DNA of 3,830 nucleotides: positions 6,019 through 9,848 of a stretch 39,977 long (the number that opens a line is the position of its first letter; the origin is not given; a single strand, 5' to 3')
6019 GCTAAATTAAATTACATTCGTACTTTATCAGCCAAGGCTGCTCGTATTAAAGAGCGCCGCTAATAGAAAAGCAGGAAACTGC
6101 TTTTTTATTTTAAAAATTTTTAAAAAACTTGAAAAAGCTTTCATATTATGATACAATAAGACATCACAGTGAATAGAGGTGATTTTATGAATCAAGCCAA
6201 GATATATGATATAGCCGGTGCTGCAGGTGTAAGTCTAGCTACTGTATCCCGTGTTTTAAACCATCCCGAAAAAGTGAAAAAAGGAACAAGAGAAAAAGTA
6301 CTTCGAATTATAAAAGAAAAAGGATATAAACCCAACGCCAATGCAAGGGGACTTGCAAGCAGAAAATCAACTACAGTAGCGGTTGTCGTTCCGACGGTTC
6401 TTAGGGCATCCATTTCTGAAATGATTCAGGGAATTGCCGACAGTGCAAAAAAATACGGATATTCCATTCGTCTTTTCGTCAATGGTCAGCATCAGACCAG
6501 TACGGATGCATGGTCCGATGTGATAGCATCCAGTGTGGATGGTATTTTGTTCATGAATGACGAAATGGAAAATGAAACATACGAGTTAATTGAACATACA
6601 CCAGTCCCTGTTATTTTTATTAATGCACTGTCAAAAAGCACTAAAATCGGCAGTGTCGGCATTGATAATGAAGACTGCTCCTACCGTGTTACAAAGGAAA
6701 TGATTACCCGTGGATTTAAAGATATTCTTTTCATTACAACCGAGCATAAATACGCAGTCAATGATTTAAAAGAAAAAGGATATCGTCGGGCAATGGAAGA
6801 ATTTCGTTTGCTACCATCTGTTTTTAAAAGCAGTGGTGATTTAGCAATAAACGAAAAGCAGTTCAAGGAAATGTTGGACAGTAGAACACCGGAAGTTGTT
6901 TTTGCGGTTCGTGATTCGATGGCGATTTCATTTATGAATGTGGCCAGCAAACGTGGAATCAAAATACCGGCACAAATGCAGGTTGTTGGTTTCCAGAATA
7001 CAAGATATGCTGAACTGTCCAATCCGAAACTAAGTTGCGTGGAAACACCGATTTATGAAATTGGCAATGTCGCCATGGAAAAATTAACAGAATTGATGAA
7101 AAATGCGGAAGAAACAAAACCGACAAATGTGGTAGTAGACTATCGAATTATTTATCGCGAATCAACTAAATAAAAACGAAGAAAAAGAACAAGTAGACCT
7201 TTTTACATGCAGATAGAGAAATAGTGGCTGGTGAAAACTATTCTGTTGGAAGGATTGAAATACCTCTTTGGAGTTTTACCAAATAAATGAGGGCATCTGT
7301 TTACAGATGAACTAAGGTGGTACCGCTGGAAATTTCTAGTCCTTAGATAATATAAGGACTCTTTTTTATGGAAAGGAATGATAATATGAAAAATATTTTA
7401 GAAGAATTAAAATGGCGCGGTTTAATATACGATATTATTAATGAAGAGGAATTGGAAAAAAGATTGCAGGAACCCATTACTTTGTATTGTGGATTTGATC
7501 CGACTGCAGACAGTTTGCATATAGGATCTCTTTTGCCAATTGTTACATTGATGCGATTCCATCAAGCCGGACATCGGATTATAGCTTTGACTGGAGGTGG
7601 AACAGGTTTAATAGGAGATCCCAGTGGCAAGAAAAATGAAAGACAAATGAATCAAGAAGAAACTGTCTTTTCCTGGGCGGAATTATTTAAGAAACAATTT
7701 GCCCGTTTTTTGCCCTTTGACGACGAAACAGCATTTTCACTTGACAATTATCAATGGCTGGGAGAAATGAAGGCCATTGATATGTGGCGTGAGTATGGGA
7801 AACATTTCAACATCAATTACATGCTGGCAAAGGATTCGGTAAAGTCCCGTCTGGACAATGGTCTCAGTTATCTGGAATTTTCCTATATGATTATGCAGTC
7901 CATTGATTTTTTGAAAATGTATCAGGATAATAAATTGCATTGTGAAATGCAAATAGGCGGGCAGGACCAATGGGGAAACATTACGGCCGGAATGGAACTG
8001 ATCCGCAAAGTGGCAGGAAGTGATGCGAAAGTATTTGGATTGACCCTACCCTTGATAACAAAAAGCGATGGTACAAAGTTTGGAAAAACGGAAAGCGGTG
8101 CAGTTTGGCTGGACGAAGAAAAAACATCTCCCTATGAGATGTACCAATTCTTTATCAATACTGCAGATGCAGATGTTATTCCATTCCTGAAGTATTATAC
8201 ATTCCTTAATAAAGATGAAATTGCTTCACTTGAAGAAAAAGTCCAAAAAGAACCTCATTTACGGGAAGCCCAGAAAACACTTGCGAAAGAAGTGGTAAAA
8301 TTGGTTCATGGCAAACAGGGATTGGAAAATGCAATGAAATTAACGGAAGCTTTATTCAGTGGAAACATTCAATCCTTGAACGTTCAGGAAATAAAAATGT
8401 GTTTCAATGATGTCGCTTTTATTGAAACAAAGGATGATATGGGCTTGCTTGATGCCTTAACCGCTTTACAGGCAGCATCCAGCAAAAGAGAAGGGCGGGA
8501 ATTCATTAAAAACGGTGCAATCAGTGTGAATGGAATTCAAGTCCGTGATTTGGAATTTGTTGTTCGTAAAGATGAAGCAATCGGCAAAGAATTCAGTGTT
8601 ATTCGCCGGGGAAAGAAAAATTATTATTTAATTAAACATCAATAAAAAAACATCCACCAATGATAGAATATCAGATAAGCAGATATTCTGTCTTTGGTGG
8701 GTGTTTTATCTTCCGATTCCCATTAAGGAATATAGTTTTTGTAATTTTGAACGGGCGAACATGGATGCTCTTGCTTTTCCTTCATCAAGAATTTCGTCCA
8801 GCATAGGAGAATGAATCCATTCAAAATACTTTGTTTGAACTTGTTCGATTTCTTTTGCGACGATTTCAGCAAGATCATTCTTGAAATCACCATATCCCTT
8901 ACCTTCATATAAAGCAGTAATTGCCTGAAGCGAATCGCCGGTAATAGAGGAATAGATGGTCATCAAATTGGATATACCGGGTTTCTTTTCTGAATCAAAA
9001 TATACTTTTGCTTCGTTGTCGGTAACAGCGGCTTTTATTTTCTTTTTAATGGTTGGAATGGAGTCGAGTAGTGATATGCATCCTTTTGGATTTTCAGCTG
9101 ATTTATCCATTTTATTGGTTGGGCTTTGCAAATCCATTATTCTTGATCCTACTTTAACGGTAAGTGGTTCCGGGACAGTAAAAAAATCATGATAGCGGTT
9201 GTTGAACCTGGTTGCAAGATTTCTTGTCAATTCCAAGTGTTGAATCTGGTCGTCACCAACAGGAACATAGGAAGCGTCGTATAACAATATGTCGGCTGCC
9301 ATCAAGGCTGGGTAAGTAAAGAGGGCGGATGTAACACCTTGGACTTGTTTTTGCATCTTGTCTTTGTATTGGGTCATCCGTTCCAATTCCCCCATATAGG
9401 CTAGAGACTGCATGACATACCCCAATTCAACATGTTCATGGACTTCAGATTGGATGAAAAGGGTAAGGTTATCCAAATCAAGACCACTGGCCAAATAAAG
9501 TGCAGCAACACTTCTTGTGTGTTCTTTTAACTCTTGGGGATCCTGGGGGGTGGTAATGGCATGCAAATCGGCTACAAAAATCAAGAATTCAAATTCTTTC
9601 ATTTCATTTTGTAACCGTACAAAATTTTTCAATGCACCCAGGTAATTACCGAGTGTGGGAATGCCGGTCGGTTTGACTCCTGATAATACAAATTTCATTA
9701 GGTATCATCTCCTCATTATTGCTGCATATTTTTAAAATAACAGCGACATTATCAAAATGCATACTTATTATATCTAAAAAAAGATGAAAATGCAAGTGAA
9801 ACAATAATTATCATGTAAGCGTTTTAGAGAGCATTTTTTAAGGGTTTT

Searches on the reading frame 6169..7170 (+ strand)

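Call 59: search_protein_families(library=pfam, proteins=[window:6169-7170:+], max_evalue=0.0001)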
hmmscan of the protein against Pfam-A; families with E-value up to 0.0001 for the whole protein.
window:6169-7170:+ (334 aa): 3 families
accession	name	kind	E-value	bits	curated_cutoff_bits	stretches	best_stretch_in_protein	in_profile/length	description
PF13377.12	Peripla_BP_3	-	1e-27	97.7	26.5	1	177-333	3-167/167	Periplasmic binding protein-like domain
PF00356.27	LacI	-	2.4e-19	69.3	27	1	11-56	1-46/46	Bacterial regulatory proteins, lacI family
PF13407.12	Peripla_BP_4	-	1.6e-10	41.5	35.1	1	71-278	2-219/258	Periplasmic binding protein domain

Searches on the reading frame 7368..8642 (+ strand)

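Call 59: search_protein_families(library=pfam, proteins=[window:7368-8642:+], max_evalue=0.0001)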
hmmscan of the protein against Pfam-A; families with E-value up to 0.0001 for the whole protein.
window:7368-8642:+ (425 aa): 3 families
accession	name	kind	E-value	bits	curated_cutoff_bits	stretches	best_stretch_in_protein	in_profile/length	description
PF00579.31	tRNA-synt_1b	-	3.7e-81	273.1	21.1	1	34-330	3-291/292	tRNA synthetases class I (W and Y)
PF22421.1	SYY_C-terminal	-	2.5e-24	85.4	27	1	341-422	1-83/83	Tyrosine--tRNA ligase SYY-like C-terminal domain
PF01479.30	S4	-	2e-06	27.9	22.8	1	360-403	3-46/48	S4 domain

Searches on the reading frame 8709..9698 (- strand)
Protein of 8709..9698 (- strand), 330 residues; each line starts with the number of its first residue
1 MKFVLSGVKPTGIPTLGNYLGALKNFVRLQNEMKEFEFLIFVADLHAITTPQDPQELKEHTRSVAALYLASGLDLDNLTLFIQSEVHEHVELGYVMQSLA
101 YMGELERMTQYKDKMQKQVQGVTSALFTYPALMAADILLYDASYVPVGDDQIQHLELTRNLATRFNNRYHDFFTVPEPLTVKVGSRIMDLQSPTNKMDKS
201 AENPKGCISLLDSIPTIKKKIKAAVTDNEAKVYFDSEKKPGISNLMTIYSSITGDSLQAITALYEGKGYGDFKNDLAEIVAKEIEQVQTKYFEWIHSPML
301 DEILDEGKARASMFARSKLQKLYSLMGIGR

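Call 59: search_protein_families(library=pfam, proteins=[window:8709-9698:-], max_evalue=0.0001)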
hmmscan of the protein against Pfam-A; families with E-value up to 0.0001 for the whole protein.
window:8709-9698:- (330 aa): 1 family
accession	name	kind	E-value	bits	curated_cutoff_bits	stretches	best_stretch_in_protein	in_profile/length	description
PF00579.31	tRNA-synt_1b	-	6.2e-70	236.2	21.1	1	4-282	8-289/292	tRNA synthetases class I (W and Y)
